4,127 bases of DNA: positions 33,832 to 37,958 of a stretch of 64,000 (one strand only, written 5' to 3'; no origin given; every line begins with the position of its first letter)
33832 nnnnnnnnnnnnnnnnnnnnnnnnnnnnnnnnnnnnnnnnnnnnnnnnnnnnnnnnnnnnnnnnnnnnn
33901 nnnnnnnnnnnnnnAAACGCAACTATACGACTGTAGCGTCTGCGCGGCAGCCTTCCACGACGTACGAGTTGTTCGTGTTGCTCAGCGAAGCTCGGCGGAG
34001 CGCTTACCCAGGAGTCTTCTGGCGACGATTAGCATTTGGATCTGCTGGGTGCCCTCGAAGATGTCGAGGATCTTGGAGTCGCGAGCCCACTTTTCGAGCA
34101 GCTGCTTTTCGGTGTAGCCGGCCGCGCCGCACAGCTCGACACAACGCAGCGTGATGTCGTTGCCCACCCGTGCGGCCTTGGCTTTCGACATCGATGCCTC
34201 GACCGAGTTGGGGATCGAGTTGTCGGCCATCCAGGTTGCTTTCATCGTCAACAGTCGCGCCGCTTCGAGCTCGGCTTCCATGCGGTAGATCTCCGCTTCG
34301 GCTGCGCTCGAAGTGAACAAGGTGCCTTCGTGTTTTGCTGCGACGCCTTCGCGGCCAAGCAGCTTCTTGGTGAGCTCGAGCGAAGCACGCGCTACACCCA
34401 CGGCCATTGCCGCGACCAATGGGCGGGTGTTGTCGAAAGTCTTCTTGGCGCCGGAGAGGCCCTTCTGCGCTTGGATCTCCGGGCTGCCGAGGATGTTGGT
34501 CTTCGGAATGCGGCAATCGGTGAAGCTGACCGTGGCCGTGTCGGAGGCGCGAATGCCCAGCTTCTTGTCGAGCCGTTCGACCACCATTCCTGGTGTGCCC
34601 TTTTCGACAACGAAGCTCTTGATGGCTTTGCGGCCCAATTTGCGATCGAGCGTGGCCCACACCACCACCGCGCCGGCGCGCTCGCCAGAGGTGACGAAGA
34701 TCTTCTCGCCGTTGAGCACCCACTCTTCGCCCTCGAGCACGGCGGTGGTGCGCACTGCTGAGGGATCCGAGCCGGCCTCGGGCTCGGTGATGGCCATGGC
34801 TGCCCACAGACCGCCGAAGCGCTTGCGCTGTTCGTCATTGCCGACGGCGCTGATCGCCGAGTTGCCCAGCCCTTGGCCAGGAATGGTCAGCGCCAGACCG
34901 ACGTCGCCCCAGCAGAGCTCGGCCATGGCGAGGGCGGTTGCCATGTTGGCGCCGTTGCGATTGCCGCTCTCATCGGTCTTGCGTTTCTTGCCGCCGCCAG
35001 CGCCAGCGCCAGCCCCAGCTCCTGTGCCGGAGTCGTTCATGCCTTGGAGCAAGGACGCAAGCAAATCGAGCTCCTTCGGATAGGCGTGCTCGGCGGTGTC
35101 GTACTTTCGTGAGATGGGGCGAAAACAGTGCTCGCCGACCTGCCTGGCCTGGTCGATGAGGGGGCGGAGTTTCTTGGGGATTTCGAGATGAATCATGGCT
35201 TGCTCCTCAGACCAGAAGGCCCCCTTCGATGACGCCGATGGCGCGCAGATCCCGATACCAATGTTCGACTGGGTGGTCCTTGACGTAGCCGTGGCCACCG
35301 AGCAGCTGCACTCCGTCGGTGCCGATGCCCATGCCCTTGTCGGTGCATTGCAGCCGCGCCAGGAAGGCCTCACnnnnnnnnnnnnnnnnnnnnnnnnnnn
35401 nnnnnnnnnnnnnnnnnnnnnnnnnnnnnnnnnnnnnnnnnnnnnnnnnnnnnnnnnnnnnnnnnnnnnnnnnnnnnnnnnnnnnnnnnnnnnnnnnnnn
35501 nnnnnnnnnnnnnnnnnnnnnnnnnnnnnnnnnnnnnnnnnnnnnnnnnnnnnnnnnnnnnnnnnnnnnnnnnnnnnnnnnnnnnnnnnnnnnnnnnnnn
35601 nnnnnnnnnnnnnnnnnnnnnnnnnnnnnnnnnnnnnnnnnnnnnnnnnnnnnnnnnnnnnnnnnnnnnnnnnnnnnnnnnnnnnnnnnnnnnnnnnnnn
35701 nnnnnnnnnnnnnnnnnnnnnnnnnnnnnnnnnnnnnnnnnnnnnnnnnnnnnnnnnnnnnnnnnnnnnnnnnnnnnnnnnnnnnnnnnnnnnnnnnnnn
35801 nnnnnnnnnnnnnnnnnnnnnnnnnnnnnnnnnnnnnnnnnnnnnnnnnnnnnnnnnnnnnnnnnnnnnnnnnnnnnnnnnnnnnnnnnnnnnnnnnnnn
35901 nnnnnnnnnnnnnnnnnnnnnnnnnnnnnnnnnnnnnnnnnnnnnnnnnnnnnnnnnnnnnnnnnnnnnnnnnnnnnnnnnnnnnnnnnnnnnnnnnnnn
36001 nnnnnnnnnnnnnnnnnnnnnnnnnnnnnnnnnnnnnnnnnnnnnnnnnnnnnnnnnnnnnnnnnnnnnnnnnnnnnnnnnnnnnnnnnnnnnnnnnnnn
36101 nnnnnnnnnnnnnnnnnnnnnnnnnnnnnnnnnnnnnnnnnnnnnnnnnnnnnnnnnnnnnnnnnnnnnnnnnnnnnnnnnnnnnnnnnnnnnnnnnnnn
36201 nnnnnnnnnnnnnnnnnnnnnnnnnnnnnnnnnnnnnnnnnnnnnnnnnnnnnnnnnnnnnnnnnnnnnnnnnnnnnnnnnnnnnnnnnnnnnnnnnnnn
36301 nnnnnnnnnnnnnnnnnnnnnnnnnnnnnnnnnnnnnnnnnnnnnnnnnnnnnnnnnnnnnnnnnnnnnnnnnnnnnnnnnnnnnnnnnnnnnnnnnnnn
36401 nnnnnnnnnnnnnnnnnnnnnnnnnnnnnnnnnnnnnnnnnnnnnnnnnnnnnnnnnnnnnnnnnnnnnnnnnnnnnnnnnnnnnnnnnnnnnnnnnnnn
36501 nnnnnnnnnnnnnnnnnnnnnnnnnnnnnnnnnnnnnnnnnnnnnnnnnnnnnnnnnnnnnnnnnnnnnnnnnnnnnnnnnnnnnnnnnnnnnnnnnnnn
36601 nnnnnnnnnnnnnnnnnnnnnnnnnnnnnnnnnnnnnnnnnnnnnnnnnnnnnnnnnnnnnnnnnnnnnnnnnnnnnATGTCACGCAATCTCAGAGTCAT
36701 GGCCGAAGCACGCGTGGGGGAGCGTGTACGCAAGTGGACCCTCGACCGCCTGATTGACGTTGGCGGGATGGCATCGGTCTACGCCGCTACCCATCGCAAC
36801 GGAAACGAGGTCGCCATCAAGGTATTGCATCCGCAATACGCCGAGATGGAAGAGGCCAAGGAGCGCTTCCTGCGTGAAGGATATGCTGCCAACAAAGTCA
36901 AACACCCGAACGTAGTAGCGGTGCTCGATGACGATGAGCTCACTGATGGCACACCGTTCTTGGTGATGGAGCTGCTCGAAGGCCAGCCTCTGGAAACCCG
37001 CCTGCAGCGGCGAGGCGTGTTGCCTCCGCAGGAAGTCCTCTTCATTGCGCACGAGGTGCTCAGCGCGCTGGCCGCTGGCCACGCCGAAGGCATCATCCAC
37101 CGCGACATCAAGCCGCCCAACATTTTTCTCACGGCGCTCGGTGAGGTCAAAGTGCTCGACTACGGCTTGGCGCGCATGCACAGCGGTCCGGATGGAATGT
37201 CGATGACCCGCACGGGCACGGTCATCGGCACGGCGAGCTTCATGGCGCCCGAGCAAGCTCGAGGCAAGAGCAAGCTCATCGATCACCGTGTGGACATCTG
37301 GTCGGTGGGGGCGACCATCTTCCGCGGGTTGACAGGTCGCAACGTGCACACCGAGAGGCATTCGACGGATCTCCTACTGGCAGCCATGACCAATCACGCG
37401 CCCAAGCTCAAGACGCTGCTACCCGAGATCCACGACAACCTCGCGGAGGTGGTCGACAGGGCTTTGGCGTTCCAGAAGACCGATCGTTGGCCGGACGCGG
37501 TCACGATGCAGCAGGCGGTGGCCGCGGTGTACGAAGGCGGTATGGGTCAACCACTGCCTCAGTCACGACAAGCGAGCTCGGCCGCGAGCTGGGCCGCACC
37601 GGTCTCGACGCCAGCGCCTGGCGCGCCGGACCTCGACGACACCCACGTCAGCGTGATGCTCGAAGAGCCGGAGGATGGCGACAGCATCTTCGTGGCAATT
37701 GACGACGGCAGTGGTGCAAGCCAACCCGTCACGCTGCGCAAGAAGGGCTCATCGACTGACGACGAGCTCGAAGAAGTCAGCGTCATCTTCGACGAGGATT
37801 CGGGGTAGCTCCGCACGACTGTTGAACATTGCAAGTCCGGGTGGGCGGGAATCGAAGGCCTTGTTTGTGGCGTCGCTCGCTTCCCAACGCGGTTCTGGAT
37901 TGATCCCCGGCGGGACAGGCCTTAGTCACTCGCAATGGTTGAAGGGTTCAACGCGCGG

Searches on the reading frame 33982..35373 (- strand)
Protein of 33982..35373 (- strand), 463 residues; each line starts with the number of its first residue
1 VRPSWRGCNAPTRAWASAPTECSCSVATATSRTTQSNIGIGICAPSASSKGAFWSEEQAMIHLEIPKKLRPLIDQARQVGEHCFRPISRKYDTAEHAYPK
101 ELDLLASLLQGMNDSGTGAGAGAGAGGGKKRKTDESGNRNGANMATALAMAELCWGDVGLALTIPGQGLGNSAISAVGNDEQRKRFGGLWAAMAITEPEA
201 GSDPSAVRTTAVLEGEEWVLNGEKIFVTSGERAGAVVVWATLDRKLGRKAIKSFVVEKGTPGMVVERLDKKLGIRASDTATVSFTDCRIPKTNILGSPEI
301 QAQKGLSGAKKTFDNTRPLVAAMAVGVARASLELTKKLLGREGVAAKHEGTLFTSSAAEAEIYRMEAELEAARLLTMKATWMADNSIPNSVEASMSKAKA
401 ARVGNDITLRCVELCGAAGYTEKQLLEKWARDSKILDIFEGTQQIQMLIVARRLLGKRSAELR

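Call 7: search_protein_families(library=pfam, proteins=[window:33982-35373:-], max_evalue=0.01)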
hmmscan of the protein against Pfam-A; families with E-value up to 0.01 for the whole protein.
window:33982-35373:- (463 aa): 5 families
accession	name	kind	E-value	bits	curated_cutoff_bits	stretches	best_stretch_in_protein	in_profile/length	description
PF00441.29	Acyl-CoA_dh_1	-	9.3e-37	126.9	22.4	1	304-455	2-150/150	Acyl-CoA dehydrogenase, C-terminal domain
PF02770.24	Acyl-CoA_dh_M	-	4.8e-24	84.8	33.3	1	192-287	1-97/97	Acyl-CoA dehydrogenase, middle domain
PF08028.16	Acyl-CoA_dh_2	-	4.7e-10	40.3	22.7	1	320-443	3-133/134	Acyl-CoA dehydrogenase, C-terminal domain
PF02771.21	Acyl-CoA_dh_N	-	1.9e-05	25.4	22.9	1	72-186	7-105/113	Acyl-CoA dehydrogenase, N-terminal domain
PF22924.1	ACOX_C_alpha1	-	0.0081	16.4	27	0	390-455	104-169/169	Acyl-CoA oxidase, C-alpha1 domain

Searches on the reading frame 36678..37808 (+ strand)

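Call 8: search_protein_families(library=pfam, proteins=[window:36678-37808:+], max_evalue=0.01)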
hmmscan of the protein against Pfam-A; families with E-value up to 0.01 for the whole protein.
window:36678-37808:+ (376 aa): 5 families
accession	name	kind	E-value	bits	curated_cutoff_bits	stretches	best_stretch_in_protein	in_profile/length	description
PF00069.31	Pkinase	-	1.3e-41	143.1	31.7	1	24-272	5-253/263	Protein kinase domain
PF07714.23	PK_Tyr_Ser-Thr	-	5.2e-24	85.4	23.1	1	23-270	4-248/258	Protein tyrosine and serine/threonine kinase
PF03109.22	ABC1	-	1.6e-08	34.5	22.9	1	91-167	141-216/244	ABC1 atypical kinase-like domain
PF01636.29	APH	-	9.8e-07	29.2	23.2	0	124-167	154-199/239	Phosphotransferase enzyme family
PF14531.12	Kinase-like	-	0.0032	17.2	25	0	132-216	159-243/289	Kinase-like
